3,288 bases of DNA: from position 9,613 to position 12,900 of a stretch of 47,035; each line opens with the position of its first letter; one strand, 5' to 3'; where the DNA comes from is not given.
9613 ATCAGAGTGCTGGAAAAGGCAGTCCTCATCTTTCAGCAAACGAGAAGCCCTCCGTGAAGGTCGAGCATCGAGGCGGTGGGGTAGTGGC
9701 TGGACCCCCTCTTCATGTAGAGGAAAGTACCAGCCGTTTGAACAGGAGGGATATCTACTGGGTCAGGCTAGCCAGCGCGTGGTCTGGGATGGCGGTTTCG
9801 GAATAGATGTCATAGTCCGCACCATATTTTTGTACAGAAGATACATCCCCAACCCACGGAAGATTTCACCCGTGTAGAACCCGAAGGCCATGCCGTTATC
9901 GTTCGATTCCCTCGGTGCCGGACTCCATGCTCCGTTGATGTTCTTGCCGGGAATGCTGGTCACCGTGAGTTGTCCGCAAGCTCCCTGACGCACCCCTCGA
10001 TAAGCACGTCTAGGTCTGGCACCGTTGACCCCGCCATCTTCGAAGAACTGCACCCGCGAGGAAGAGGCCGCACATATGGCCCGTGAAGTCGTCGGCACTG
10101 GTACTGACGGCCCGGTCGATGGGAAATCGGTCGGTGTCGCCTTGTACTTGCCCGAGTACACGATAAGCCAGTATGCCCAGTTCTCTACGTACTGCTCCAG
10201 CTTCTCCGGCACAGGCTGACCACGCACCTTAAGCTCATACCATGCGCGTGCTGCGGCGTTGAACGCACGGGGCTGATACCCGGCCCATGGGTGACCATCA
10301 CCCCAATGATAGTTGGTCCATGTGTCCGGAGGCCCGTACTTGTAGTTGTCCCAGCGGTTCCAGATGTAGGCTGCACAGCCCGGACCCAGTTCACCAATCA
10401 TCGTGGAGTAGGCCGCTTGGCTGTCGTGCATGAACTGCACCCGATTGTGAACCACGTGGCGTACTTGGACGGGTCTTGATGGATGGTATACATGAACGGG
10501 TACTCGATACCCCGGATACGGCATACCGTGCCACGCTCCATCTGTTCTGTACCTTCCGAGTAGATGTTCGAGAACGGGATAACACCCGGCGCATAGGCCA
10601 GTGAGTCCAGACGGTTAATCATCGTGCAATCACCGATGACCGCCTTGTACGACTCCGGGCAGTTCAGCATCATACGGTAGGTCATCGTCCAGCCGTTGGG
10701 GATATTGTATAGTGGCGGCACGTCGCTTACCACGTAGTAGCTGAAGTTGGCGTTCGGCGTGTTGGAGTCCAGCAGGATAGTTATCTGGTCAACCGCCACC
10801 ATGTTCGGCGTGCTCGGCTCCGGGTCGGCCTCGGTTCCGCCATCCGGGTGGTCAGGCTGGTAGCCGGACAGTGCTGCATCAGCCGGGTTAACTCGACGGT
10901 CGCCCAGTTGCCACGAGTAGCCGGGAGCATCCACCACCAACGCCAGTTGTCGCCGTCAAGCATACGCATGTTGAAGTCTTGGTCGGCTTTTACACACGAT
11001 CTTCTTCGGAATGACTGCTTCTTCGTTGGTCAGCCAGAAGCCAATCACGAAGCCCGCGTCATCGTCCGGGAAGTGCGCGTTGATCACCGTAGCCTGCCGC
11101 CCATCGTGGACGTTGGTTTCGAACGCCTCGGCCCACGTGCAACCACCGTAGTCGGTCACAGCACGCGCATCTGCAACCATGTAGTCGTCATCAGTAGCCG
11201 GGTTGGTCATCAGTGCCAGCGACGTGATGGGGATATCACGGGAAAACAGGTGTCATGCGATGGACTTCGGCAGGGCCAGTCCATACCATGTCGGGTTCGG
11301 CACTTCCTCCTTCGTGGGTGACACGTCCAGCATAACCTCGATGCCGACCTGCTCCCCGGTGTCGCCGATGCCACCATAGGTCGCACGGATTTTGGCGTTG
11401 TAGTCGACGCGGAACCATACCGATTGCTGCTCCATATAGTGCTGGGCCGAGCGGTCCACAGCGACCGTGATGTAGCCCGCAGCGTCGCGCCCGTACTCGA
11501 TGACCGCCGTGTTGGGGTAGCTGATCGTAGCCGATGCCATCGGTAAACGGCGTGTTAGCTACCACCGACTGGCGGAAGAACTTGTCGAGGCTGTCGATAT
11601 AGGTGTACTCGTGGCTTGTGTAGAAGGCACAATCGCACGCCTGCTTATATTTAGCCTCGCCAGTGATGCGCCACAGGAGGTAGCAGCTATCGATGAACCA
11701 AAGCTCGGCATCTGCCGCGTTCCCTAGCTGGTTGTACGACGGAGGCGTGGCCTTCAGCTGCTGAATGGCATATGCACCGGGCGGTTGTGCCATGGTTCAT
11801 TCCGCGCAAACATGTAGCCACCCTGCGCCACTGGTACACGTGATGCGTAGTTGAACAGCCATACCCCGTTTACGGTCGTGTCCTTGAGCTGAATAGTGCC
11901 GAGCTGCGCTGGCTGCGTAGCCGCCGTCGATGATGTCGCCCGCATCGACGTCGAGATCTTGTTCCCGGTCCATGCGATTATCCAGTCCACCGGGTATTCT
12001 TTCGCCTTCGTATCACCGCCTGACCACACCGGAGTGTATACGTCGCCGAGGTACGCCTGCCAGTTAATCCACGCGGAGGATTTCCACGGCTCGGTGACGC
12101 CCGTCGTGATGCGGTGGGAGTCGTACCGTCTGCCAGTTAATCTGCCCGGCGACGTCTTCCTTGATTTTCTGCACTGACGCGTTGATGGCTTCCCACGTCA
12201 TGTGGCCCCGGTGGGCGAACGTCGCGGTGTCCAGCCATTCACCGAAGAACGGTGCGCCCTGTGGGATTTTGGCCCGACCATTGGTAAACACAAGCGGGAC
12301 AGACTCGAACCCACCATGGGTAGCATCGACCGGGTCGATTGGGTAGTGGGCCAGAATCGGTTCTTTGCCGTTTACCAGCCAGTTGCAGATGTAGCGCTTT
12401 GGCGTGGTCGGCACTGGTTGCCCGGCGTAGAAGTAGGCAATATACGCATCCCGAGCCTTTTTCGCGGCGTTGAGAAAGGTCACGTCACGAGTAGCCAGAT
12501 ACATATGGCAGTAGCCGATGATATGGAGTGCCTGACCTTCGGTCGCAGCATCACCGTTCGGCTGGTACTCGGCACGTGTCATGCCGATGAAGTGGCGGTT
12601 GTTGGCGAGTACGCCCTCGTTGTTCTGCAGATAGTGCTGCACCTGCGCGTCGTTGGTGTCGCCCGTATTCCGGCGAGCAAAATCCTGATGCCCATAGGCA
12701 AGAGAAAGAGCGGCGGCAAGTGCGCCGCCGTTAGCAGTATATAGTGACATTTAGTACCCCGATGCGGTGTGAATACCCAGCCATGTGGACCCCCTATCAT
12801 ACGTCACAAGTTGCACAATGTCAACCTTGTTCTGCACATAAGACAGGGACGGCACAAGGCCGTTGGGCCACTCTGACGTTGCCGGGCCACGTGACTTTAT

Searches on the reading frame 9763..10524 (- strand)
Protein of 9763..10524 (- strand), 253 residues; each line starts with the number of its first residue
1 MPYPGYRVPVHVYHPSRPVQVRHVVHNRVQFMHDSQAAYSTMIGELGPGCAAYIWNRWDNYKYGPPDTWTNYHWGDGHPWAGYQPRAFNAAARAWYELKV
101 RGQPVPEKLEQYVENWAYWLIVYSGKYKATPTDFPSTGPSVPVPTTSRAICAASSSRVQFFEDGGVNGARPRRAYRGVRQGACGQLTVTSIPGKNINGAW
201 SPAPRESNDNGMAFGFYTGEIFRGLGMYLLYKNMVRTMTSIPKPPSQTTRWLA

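Call 76: search_dna_similar(query=window:9763-10524:-, collection=phages, mode=protein, max_rows=15, max_evalue=0.001)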
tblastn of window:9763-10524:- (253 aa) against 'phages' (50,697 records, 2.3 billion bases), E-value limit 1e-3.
Records with a match: 529; places in all: 530; records where one place covers at least 80% of the query: 517.
Best place of each record, by identity: 95-99% 2; 80-90% 1; 60-80% 5; <60% 521.
By first word of the organism name: Escherichia 241; Salmonella 108; Vibrio 61; Erwinia 33; Campylobacter 23; Cronobacter 12; Aeromonas 7; Klebsiella 6; Enterobacter 4; Yersinia 4; and 17 more.
By host as written in the record: - 113; Escherichia coli 76; Escherichia coli K-12 MG1655 30; Campylobacter jejuni 21; Escherichia coli K-12 16; Salmonella enterica subsp. enterica serovar Enteritidis PT1 14; Salmonella enterica 12; Erwinia amylovora 12; and 129 more.
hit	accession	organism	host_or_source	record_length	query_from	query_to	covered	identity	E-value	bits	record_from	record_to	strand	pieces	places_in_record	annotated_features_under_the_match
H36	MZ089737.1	Pseudomonas phage PSA28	wastewater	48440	1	243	96%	63.1%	8e-83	275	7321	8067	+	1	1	tail formation protein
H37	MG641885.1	Salmonella phage PMBT28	Salmonella enterica subsp. enterica ...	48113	1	232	92%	65.7%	2e-83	276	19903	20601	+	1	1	tail fibers protein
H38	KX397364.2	Erwinia phage vB_EamM_Asesino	Erwinia amylovora ATCC 29780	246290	1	233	92%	55.1%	5e-71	241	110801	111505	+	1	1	putative tail-associated protein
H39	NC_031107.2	Erwinia phage vB_EamM_Asesino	Erwinia amylovora ATCC 29780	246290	1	233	92%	55.1%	5e-71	241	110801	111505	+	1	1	tail protein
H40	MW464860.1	Enterobacter phage EC151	Enterobacter cloacae CEMTC 2064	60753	1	234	92%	53.2%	4e-70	239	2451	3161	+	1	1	tail fiber protein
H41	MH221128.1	Salmonella phage STsAS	Salmonella enterica serovar Typhi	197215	1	232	92%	52.3%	5e-67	229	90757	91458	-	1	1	tail-associated protein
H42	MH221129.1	Salmonella phage SPAsTU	Salmonella enterica serovar Paratyphi A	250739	1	232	92%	52.3%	5e-67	229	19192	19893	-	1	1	putative structural protein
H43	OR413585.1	Salmonella phage SPLA5c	Salmonella enterica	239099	1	232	92%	51.5%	4e-64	221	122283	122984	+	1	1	tail protein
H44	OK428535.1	Escherichia phage vB_EcoM_Lh1B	Escherichia coli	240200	1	232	92%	51.5%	5e-64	221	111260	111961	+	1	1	tail-associated protein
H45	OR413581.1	Salmonella phage SPLA3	Salmonella enterica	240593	1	232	92%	51.5%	7e-64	221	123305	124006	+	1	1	tail protein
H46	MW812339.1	Erwinia phage pEa_SNUABM_29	Erwinia amylovora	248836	1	232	92%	51.1%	4e-65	224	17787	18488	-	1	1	hypothetical protein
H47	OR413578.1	Salmonella phage SPLA1a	Salmonella enterica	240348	1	232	92%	51.1%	9e-64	220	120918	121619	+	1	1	tail protein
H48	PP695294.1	Salmonella phage 1252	Salmonella enterica subsp. enterica ...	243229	1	232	92%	51.1%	4e-63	218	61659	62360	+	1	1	hypothetical protein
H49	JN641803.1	Salmonella phage SPN3US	-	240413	1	232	92%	50.6%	1e-63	220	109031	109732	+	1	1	tail-associated protein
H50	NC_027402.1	Salmonella phage SPN3US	-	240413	1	232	92%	50.6%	1e-63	220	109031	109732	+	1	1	tail protein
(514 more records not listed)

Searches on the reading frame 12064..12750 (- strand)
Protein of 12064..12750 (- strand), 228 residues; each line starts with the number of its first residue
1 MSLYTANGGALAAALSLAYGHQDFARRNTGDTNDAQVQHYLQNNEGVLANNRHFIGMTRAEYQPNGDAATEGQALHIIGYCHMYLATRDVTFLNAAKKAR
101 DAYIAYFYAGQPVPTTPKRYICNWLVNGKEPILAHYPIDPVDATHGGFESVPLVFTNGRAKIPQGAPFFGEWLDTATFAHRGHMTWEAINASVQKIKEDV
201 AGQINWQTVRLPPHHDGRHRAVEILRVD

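Call 40: search_dna_similar(query=window:12064-12750:-, collection=phages, mode=protein, max_rows=25)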
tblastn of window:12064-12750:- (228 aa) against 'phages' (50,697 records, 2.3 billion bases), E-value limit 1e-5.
Records with a match: 524; places in all: 524; records where one place covers at least 80% of the query: 341.
Best place of each record, by identity: 60-80% 67; <60% 457.
By first word of the organism name: Escherichia 242; Salmonella 101; Vibrio 62; Erwinia 33; Campylobacter 23; Cronobacter 12; Aeromonas 7; Klebsiella 6; Enterobacter 4; Serratia 4; and 17 more.
By host as written in the record: - 106; Escherichia coli 76; Escherichia coli K-12 MG1655 30; Campylobacter jejuni 21; Escherichia coli K-12 16; Salmonella enterica subsp. enterica serovar Enteritidis PT1 14; Erwinia amylovora 12; Salmonella enterica 12; and 131 more.
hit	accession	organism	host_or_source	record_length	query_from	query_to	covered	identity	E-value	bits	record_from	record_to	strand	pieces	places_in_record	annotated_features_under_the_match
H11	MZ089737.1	Pseudomonas phage PSA28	wastewater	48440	1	209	92%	79.4%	3e-104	335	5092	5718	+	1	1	tail formation protein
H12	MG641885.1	Salmonella phage PMBT28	Salmonella enterica subsp. enterica ...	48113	21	209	83%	77.2%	2e-97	315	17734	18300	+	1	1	tail fibers protein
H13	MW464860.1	Enterobacter phage EC151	Enterobacter cloacae CEMTC 2064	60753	21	209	83%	72.5%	8e-89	291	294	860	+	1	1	tail fiber protein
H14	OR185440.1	Erwinia phage vB_EamM-EAP4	Erwinia sp.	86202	21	209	83%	66.7%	4e-85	280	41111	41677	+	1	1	none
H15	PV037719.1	Erwinia phage Coenus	Erwinia amylovora Ea 1/79 (DSM17948)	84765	21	209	83%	66.7%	5e-85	280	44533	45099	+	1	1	tail protein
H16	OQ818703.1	Erwinia phage Panisse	Erwinia amylovora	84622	21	209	83%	66.7%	5e-85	280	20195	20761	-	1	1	putative structural protein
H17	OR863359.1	Salmonella phage SeKF_13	Wastewater influent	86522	21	209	83%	66.7%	5e-85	280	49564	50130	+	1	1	tail protein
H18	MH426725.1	Erwinia phage SunLIRen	Erwinia amylovora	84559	21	209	83%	66.7%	5e-85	280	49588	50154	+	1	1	putative tail associated protein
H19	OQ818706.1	Erwinia phage Pistou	Erwinia amylovora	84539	21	209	83%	66.7%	6e-85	280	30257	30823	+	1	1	putative structural protein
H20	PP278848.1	Erwinia phage Omen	Erwinia amylovora NBRC 12687 = CFBP 1232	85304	21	209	83%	66.7%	6e-85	280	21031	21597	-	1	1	tail protein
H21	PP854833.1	Erwinia phage Harbringer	Erwinia amylovora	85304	21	209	83%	66.7%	6e-85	280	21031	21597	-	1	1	tail protein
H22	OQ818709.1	Erwinia phage Tian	Erwinia amylovora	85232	21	209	83%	66.7%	6e-85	280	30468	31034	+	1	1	putative structural protein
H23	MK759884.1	Salmonella phage vB_SenM_SB18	Salmonella enterica subsp. enterica ...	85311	21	209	83%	66.1%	9e-85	279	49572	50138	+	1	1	tail formation protein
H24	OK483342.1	Hafnia phage vB_HalM_SPARTY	Hafnia alvei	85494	21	209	83%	66.1%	9e-85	279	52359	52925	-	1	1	tail fiber protein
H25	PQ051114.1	Erwinia phage Fifi318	Erwinia amylovora YBK14808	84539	21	209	83%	66.1%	1e-84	279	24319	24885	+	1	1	tail fiber protein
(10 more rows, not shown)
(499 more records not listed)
